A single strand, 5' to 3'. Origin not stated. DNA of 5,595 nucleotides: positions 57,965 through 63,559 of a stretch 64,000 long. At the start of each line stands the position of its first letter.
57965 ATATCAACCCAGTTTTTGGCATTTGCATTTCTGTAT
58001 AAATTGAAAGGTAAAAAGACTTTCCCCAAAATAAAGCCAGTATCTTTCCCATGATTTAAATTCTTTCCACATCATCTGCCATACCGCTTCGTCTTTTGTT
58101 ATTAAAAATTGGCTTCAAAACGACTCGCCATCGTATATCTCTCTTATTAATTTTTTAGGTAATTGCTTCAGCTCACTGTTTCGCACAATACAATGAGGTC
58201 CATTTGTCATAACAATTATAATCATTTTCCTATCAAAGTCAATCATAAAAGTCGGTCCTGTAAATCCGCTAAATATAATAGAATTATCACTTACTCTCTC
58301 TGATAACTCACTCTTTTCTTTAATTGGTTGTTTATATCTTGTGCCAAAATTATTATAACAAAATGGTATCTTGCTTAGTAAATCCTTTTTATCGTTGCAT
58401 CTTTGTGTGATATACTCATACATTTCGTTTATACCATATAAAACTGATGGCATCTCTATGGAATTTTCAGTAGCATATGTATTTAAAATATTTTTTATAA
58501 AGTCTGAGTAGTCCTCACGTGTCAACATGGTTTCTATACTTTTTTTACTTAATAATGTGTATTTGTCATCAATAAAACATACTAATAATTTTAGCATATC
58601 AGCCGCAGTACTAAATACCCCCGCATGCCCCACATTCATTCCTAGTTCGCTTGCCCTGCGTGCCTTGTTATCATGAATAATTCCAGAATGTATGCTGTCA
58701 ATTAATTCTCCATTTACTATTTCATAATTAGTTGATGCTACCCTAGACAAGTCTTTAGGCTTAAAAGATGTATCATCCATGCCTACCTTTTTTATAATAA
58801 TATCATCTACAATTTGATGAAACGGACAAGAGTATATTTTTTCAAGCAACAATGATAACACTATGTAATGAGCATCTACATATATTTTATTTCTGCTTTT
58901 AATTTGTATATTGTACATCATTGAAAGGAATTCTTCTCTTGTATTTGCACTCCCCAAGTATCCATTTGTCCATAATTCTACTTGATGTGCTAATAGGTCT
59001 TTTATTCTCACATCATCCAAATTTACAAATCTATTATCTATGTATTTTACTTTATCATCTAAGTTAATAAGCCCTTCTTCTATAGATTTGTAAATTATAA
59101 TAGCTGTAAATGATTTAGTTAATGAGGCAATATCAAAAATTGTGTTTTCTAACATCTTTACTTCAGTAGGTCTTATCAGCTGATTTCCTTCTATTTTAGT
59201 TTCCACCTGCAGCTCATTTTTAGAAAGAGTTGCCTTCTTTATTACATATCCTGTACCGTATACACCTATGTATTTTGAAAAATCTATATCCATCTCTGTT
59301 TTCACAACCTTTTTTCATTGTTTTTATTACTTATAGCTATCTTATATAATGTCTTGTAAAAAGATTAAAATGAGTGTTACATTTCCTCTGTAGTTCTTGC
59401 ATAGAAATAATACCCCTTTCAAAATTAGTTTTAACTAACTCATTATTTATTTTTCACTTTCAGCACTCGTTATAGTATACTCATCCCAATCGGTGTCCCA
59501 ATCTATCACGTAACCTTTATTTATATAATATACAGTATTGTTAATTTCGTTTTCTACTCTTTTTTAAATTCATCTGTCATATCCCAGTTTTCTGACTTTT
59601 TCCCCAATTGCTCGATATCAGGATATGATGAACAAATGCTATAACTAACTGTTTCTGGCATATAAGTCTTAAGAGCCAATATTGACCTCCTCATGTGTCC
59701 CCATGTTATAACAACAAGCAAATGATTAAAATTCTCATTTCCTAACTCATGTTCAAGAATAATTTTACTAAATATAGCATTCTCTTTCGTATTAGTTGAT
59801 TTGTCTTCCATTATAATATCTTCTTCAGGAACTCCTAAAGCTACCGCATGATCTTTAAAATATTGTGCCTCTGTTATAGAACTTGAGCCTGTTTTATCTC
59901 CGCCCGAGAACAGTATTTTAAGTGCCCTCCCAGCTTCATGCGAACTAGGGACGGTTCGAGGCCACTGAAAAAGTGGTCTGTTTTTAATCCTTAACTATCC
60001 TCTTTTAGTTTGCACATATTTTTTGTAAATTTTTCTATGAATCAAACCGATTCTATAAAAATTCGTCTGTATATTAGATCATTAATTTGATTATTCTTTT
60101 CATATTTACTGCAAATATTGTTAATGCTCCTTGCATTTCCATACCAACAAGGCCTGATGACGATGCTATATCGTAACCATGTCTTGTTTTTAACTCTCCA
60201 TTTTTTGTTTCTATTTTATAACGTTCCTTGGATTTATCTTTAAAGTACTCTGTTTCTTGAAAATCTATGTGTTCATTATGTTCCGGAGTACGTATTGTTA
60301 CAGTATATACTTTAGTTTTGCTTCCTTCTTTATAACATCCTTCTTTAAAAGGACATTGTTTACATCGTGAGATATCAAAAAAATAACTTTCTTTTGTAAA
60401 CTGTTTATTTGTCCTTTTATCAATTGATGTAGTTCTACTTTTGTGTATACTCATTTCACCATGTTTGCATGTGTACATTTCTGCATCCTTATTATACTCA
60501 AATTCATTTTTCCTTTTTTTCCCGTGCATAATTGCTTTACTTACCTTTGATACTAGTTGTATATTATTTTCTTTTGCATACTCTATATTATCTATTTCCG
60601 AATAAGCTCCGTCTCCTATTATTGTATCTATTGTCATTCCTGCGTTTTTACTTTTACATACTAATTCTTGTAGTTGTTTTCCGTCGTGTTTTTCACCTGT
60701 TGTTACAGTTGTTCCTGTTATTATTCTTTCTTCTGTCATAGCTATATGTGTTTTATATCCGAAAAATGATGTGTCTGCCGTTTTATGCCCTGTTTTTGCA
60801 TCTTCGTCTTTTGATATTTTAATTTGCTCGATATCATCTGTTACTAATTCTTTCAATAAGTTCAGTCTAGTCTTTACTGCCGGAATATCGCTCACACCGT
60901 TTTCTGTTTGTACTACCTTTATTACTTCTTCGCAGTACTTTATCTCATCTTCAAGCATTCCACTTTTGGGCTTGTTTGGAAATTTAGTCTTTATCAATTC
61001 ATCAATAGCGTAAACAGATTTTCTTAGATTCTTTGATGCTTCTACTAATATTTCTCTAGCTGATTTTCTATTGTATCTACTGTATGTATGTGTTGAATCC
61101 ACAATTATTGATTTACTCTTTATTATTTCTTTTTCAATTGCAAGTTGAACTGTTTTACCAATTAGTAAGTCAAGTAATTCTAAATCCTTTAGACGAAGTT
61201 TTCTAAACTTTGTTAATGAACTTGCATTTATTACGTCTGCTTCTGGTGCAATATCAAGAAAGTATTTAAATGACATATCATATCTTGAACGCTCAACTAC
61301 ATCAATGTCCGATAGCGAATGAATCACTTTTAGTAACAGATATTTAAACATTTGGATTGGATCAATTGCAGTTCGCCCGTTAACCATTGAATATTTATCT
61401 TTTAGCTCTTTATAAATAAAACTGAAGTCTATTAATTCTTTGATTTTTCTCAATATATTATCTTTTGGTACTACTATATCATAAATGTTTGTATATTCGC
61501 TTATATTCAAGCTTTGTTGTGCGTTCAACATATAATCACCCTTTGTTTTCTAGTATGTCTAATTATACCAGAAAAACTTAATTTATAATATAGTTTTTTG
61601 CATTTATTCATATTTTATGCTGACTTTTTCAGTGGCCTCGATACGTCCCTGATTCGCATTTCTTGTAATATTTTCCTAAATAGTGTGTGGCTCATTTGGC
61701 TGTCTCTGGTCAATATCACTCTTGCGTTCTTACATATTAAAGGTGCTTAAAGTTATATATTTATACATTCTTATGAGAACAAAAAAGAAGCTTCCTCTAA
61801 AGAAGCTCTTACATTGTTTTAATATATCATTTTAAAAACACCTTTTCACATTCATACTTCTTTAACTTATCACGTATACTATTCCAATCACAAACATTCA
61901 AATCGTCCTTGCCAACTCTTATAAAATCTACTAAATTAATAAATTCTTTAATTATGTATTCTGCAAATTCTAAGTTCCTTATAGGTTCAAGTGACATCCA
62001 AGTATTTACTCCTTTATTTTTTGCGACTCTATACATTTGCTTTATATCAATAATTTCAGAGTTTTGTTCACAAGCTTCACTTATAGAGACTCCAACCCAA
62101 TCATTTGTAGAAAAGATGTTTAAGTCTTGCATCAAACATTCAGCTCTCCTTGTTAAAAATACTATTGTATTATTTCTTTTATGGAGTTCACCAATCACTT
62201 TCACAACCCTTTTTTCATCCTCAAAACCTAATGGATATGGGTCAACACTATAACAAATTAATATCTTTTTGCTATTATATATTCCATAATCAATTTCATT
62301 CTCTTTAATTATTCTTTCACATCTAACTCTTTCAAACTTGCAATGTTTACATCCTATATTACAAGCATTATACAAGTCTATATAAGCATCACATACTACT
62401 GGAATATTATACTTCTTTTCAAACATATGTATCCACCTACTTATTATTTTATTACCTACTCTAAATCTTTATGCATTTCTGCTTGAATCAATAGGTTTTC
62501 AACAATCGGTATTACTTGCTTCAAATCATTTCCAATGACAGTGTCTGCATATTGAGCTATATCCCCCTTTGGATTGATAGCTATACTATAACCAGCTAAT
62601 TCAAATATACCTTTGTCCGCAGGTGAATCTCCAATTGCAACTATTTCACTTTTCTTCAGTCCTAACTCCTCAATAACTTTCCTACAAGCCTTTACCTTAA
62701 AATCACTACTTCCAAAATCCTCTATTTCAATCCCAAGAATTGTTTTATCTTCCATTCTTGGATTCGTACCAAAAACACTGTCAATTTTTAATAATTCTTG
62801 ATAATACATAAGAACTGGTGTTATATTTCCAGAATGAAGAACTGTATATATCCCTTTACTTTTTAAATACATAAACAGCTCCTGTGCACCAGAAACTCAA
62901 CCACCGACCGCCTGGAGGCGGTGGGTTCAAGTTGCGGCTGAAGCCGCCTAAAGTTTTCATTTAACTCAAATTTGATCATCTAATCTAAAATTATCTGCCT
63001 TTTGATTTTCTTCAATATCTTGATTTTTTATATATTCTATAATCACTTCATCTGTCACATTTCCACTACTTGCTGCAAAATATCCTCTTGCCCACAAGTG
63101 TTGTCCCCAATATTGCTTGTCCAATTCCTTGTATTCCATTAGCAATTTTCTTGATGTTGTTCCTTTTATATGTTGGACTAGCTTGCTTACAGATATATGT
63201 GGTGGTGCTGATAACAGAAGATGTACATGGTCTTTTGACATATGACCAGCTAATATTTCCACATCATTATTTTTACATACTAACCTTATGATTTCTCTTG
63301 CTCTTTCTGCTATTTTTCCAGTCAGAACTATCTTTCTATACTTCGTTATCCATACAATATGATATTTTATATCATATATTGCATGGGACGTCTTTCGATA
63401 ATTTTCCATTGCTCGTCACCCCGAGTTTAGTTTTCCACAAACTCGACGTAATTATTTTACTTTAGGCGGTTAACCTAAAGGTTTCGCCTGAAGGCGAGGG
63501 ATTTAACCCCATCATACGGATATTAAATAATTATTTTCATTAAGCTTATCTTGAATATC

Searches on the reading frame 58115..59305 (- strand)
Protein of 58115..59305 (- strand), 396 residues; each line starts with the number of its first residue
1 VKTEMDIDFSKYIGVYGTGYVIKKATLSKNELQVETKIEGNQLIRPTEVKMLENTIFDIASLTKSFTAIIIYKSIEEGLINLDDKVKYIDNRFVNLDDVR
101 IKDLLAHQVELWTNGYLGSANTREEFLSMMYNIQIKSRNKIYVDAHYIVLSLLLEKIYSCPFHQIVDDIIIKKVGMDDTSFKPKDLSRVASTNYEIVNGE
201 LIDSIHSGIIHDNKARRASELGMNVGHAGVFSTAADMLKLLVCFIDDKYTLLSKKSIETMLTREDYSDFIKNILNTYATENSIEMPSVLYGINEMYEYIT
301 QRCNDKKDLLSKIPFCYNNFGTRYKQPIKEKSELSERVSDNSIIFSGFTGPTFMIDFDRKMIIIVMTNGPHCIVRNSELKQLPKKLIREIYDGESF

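Call 56: search_protein_families(library=pfam, proteins=[window:58115-59305:-], max_evalue=0.001)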
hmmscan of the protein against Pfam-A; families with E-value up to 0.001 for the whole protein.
window:58115-59305:- (396 aa): 2 families
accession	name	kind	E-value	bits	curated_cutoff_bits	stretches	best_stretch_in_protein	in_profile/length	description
PF00144.29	Beta-lactamase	-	2.1e-31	109.8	27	1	48-371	41-312/329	Beta-lactamase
PF00768.25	Peptidase_S11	-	0.00024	21.1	27.6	0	55-88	33-66/239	D-alanyl-D-alanine carboxypeptidase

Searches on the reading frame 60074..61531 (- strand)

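Call 56: search_protein_families(library=pfam, proteins=[window:60074-61531:-], max_evalue=0.001)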
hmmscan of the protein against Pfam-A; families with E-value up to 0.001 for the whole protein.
window:60074-61531:- (485 aa): 4 families
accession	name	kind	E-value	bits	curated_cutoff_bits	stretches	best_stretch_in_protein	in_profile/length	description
PF05598.16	DUF772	-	1.5e-15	57.4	23.1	1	52-119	1-67/74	Transposase domain (DUF772)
PF01609.27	DDE_Tnp_1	-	4.1e-15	56.5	23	1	242-477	20-200/200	Transposase DDE domain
PF13751.12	DDE_Tnp_1_6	-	2.8e-14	53.9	25.1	1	368-480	10-124/125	Transposase DDE domain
PF13612.12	DDE_Tnp_1_3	-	7.6e-05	23.2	27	1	245-335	33-116/155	Transposase DDE domain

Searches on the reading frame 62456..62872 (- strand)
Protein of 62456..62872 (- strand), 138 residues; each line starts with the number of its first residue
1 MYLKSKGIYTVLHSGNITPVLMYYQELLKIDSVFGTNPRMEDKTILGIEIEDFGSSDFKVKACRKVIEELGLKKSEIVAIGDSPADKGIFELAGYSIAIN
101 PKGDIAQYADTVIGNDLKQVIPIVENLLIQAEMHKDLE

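Call 56: search_protein_families(library=pfam, proteins=[window:62456-62872:-], max_evalue=0.001)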
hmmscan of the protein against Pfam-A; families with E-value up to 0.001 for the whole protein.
window:62456-62872:- (138 aa): 2 families
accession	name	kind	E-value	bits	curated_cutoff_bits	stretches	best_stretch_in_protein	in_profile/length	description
PF08282.18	Hydrolase_3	-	9.7e-09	35.7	20.9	1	59-114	188-244/255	haloacid dehalogenase-like hydrolase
PF12710.13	HAD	-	6.3e-08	33.7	27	1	4-87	98-185/189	haloacid dehalogenase-like hydrolase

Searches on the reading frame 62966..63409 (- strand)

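Call 56: search_protein_families(library=pfam, proteins=[window:62966-63409:-], max_evalue=0.001)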
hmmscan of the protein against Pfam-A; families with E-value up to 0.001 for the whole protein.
window:62966-63409:- (147 aa): 1 family
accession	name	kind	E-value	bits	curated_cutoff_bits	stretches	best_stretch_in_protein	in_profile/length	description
PF01797.21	Y1_Tnp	-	6.1e-44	149.5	23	1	11-130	2-121/121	Transposase IS200 like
